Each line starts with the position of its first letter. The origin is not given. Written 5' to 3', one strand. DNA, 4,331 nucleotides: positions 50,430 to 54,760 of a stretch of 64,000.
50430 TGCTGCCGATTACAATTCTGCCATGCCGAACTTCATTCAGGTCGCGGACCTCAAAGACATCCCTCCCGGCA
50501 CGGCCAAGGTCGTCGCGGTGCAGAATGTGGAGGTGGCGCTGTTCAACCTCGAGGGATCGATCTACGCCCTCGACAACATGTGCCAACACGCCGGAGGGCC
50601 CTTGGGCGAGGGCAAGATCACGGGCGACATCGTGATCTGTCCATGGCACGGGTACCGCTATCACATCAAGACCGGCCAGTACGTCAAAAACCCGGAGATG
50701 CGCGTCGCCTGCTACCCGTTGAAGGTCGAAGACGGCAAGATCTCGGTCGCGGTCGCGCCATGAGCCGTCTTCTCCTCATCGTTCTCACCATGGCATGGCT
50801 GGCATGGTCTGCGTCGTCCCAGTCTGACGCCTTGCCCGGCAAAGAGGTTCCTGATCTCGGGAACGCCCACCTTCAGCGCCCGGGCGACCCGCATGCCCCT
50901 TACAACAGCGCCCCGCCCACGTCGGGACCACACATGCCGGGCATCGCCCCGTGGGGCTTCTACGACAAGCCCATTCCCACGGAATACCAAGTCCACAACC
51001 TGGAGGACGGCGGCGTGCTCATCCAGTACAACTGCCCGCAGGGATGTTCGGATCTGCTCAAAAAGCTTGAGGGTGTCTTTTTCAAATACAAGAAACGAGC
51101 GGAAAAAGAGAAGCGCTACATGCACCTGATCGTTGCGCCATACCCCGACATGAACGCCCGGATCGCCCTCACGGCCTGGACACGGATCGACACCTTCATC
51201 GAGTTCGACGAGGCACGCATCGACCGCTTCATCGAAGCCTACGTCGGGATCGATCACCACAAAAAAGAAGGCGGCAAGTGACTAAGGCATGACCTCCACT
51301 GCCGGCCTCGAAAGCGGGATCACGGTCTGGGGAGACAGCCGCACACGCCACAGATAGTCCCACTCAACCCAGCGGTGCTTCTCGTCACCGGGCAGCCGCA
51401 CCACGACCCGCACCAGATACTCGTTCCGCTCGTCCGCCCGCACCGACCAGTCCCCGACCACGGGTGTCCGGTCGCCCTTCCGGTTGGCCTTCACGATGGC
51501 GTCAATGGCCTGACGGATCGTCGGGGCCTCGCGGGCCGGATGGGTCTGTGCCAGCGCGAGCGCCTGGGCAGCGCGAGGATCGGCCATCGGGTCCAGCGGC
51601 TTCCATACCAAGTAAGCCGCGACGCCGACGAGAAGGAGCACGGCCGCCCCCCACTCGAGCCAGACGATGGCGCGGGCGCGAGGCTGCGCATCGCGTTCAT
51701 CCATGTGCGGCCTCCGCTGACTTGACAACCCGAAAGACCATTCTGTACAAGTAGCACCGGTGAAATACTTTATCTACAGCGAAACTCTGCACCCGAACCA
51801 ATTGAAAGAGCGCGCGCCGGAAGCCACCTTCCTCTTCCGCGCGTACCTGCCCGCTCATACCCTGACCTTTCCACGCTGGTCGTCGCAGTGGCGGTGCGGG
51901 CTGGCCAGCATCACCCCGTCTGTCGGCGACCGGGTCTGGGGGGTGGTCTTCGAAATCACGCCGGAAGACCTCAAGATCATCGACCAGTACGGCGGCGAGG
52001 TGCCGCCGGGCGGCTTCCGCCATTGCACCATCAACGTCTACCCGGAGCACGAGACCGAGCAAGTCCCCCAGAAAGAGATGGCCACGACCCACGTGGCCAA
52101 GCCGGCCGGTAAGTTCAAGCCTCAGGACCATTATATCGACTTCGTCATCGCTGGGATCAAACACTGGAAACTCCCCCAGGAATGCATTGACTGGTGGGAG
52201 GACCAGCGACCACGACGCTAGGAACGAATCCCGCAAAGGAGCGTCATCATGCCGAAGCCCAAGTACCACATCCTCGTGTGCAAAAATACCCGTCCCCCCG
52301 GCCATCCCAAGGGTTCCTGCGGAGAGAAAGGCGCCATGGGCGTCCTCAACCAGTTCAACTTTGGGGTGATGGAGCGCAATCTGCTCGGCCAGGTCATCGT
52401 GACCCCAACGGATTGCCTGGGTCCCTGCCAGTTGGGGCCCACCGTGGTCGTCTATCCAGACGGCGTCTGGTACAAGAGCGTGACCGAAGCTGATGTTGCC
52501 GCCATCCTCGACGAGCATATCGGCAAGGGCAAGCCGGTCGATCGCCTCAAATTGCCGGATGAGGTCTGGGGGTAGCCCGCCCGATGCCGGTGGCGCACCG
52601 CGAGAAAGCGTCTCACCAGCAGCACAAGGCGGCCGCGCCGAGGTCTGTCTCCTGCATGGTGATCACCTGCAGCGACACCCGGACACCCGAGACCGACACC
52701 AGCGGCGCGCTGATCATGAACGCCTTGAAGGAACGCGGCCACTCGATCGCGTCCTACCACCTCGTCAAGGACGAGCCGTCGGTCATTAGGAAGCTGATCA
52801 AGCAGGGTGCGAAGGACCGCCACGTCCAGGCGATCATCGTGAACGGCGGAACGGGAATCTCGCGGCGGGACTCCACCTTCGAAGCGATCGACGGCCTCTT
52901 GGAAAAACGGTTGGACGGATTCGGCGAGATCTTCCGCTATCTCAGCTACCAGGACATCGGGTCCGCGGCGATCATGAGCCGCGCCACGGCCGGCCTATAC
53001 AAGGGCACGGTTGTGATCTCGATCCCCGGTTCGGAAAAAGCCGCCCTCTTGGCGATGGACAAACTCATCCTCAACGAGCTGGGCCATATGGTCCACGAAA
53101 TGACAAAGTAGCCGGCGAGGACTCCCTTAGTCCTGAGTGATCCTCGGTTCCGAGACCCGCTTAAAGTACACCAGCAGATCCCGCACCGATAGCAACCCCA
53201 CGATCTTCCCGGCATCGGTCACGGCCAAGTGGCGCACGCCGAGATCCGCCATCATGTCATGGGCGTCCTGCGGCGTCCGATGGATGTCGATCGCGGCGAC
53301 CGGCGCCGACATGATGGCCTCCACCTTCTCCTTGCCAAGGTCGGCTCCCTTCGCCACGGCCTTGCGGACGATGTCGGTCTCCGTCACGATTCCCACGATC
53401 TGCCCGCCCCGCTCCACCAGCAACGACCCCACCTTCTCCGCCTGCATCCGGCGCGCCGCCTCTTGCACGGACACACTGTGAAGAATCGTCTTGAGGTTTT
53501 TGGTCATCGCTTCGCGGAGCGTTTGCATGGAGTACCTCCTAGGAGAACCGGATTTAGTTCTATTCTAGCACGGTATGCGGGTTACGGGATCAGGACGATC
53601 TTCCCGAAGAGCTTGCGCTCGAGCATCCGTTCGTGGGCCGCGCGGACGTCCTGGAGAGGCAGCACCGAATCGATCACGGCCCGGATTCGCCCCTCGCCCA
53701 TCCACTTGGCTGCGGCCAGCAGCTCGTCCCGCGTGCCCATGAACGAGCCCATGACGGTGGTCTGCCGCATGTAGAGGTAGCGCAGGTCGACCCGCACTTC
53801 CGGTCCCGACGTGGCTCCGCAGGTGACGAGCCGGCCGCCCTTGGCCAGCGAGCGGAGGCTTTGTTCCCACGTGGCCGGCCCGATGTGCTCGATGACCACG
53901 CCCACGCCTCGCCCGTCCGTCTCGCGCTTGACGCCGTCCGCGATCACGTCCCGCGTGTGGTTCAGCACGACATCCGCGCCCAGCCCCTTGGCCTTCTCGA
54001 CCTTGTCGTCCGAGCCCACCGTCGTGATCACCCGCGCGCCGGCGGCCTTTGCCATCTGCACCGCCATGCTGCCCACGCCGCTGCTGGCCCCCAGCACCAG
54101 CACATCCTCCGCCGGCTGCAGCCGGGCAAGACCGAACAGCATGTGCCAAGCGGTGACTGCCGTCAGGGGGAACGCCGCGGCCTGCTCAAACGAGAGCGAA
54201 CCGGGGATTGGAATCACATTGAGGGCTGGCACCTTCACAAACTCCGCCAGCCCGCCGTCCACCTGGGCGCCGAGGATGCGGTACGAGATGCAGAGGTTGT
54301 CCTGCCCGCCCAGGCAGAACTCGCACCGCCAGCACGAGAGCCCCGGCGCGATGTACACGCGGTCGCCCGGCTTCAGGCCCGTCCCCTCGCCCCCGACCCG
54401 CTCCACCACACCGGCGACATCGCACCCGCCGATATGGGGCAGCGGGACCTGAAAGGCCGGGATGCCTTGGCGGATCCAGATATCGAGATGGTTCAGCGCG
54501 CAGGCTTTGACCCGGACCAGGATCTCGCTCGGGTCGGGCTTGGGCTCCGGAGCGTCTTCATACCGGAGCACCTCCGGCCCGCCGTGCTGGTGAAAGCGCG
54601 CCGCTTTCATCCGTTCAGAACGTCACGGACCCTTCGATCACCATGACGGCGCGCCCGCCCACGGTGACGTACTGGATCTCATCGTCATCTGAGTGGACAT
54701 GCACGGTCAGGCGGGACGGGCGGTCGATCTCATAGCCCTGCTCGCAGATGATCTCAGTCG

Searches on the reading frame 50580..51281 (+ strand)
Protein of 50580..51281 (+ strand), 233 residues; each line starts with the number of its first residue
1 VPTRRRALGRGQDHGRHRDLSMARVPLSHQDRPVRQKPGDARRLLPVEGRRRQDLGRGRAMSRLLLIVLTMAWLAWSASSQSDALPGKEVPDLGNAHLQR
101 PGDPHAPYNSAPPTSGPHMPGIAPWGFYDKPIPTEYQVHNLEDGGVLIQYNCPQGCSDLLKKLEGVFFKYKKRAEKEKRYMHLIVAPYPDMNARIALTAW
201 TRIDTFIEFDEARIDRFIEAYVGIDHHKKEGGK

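Call 58: search_protein_families(library=pfam, proteins=[window:50580-51281:+], max_evalue=0.00001)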
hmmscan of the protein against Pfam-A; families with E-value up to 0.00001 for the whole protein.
window:50580-51281:+ (233 aa): 1 family
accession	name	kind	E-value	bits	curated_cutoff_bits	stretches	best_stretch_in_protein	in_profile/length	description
PF11303.13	DUF3105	-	9.8e-24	84.3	25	1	107-225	9-119/130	Protein of unknown function (DUF3105)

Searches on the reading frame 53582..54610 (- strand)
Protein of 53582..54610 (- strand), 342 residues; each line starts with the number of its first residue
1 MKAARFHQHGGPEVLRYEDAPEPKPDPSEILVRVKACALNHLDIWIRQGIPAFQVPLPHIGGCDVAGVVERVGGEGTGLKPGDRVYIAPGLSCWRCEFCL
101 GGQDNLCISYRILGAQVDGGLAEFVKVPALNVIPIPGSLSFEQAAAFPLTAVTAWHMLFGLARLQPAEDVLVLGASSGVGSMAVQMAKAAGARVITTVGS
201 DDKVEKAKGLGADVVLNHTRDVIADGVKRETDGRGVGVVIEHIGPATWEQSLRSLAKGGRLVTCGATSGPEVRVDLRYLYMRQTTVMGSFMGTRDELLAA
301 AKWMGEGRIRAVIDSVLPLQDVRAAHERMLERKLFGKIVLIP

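Call 58: search_protein_families(library=pfam, proteins=[window:53582-54610:-], max_evalue=0.00001)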
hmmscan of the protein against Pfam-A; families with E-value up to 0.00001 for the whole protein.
window:53582-54610:- (342 aa): 3 families
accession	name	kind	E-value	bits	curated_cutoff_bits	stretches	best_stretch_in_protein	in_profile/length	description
PF00107.32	ADH_zinc_N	-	2.3e-36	125.1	31.8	1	178-304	1-127/129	Zinc-binding dehydrogenase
PF08240.17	ADH_N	-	1.6e-27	96.2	23.5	1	27-136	2-103/104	Alcohol dehydrogenase GroES-like domain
PF13602.12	ADH_zinc_N_2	-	3.5e-22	80.2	27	1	210-340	1-134/134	Zinc-binding dehydrogenase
